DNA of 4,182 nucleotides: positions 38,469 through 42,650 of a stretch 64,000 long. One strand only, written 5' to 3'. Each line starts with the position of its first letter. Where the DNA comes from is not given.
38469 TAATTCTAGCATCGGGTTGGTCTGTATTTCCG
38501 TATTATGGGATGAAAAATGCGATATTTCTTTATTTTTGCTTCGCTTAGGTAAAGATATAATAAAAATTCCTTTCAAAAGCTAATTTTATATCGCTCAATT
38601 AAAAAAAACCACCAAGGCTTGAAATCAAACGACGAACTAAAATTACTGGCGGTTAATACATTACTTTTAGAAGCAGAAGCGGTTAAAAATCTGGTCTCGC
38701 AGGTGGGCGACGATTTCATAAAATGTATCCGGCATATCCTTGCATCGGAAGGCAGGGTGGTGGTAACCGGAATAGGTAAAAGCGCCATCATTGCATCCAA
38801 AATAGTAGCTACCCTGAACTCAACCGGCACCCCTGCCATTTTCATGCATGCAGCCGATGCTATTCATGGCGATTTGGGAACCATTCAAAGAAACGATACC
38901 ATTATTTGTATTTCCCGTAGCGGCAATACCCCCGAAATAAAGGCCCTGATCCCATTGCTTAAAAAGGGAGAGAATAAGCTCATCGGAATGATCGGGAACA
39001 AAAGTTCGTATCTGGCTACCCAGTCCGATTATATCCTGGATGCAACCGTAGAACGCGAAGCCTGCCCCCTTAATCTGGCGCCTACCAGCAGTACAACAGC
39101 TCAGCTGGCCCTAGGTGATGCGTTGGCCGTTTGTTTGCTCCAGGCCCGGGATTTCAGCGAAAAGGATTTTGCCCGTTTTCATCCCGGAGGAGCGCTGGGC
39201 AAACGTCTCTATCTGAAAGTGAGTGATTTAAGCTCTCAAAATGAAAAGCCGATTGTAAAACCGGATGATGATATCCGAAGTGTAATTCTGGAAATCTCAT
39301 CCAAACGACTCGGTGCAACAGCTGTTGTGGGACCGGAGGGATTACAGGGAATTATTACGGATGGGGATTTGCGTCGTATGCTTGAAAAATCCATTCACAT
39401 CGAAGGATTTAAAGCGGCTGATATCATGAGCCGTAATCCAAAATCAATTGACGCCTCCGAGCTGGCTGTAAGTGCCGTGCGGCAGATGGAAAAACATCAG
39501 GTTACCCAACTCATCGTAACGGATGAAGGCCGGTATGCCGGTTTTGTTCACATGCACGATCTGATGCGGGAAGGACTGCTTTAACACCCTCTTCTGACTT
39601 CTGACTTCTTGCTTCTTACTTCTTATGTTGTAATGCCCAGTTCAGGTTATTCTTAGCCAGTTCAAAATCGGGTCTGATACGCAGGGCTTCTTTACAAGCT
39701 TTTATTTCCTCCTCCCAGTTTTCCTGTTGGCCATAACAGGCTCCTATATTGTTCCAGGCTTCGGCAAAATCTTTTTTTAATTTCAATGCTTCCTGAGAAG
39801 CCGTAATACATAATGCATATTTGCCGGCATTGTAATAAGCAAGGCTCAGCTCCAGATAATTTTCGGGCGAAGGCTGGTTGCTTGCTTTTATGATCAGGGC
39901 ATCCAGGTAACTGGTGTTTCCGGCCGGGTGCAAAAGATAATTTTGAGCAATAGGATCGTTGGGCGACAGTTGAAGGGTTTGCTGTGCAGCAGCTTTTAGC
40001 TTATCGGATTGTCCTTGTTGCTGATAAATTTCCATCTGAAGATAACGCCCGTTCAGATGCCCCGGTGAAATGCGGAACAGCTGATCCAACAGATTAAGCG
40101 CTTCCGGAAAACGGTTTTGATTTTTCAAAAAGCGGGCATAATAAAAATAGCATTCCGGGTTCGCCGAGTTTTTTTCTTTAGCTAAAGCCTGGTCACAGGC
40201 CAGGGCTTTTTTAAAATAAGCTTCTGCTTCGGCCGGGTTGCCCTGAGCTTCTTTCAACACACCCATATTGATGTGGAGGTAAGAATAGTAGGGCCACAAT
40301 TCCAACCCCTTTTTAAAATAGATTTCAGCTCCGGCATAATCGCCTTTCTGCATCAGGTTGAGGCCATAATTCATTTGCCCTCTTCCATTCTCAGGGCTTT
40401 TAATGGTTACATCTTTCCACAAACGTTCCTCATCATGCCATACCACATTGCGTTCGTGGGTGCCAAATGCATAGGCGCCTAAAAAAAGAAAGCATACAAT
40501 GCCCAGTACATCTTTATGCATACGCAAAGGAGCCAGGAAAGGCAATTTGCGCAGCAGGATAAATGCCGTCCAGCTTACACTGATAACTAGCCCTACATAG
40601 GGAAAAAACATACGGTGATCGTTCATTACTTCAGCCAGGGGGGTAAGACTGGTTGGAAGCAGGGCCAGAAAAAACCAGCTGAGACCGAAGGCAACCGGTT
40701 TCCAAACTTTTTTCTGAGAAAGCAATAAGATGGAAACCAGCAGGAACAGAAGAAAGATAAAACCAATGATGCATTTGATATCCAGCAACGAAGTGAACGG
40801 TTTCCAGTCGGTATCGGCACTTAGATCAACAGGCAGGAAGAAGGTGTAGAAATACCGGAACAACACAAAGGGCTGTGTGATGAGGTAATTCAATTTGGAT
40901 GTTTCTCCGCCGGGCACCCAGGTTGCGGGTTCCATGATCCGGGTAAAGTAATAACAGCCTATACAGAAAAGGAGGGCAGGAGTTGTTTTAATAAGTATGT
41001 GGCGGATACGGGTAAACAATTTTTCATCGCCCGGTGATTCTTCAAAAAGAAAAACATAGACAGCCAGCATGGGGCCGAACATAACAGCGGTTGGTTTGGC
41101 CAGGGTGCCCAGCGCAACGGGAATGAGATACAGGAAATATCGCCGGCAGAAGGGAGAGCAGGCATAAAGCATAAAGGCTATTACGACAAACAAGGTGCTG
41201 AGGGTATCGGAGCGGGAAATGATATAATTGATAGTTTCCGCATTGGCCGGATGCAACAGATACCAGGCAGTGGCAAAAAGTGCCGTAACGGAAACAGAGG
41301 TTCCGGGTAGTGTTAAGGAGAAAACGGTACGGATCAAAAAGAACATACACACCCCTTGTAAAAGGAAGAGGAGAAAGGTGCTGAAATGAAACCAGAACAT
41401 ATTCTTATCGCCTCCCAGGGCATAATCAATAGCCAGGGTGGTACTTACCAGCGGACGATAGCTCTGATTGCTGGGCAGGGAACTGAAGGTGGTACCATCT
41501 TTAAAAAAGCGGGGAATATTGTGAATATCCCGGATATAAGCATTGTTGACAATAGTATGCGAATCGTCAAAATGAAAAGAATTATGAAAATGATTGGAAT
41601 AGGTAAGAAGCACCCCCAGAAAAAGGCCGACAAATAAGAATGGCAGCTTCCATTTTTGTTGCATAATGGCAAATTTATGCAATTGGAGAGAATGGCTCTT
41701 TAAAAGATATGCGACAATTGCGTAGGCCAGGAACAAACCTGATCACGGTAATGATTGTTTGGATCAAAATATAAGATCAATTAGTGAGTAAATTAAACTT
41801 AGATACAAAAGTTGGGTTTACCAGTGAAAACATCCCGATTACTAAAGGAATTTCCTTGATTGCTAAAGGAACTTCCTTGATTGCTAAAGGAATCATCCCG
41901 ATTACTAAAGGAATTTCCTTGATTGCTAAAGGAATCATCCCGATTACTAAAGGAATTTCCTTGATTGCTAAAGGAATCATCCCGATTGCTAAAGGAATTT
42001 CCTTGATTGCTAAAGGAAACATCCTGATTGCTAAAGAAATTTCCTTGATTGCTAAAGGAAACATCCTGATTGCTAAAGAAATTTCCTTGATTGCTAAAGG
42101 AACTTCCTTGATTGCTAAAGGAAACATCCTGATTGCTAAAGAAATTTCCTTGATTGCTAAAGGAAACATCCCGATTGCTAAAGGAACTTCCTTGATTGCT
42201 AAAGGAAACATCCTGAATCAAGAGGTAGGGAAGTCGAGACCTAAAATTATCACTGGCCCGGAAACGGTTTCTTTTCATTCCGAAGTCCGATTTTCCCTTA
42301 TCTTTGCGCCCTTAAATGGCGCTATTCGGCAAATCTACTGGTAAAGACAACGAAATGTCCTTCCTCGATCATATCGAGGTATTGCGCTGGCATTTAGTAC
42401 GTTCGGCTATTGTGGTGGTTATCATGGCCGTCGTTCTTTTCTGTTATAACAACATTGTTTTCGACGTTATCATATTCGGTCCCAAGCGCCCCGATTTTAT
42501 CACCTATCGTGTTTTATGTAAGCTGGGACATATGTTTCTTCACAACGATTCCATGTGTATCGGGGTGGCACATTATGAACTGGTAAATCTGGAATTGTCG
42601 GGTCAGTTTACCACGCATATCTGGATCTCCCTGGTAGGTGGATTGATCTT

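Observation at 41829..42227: Array of eighteen 21-bp tandem repeats with internal dyad symmetry, immediately upstream of the tatC promoter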

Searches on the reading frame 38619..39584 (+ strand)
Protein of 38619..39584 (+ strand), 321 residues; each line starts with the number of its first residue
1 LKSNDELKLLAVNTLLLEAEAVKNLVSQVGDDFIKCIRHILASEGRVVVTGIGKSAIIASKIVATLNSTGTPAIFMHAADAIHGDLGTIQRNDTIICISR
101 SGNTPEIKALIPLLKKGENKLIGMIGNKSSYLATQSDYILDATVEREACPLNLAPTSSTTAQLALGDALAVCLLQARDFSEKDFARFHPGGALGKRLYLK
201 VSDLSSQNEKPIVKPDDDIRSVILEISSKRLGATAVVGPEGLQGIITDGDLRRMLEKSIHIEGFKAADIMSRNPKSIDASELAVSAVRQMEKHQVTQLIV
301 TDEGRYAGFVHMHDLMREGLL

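Call 8: search_protein_families(library=pfam, proteins=[window:38619-39584:+], max_evalue=0.01)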
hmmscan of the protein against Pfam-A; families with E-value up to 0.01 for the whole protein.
window:38619-39584:+ (321 aa): 3 families
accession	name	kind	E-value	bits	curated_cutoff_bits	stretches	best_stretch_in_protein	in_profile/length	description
PF01380.27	SIS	-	2.8e-27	95.5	25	1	40-171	1-130/131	SIS domain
PF00571.33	CBS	-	1.9e-18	67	24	2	267-318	2-54/57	CBS domain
PF13580.11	SIS_2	-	0.00084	19.8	27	0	88-125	100-137/138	SIS domain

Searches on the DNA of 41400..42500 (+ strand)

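Call 34: search_rna_families(source=window, start=41400, end=42500, threshold=evalue, max_evalue=1)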
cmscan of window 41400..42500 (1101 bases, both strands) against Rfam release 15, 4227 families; matches with E-value up to 1: 5.
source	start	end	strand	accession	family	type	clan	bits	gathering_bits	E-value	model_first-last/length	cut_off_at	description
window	41841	41957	-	RF00515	PyrR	Cis-reg;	-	28.8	54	0.12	1-115/115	no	PyrR binding site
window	42030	42125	-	RF00515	PyrR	Cis-reg;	-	27.6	54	0.2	1-115/115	no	PyrR binding site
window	42036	42085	+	RF01982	PYLIS_1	Cis-reg;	-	19.5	70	0.26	10-89/100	no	Pyrrolysine insertion sequence 1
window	41989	42091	-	RF01493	rli37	Gene; sRNA;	-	17.4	90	0.83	87-204/247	no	Listeria sRNA rli37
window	41754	41901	-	RF02852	Ysr206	Gene; sRNA;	-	13.9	124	0.81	1-312/312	no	Yersinia sRNA 206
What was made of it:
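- On Known RNA family (Rfam 15): The best match is PyrR at 28.8 bits against 54 (call 34).
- No Rfam family matched (call 34). No Rfam match reaches threshold; the best is PyrR at 28.8 bits against a gathering score of 54 (call 34).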

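Call 50: search_dna_similar(query=window:41780-42260:+, collection=plasmids, mode=distant, max_evalue=0.001, max_rows=10)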
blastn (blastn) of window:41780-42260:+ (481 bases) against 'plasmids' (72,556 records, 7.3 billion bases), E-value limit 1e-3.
No match.
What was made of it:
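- Closest known: Plasmid iterons and centromere arrays. Different: These are chromosomal, multi-copy, without partner genes, absent from sister species, and have no plasmid match (call 50).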

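Call 51: search_dna_similar(query=window:41780-42260:+, collection=phages, mode=distant, max_evalue=0.001, max_rows=10)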
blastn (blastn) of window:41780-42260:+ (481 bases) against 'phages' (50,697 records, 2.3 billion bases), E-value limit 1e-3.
No match.
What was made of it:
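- On Plasmid iteron or partition-site array: There is no plasmid or phage match (calls 50, 51).
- No plasmid or phage match (calls 50, 51). The arrays match no plasmid or phage partition or replication region (calls 50, 51).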
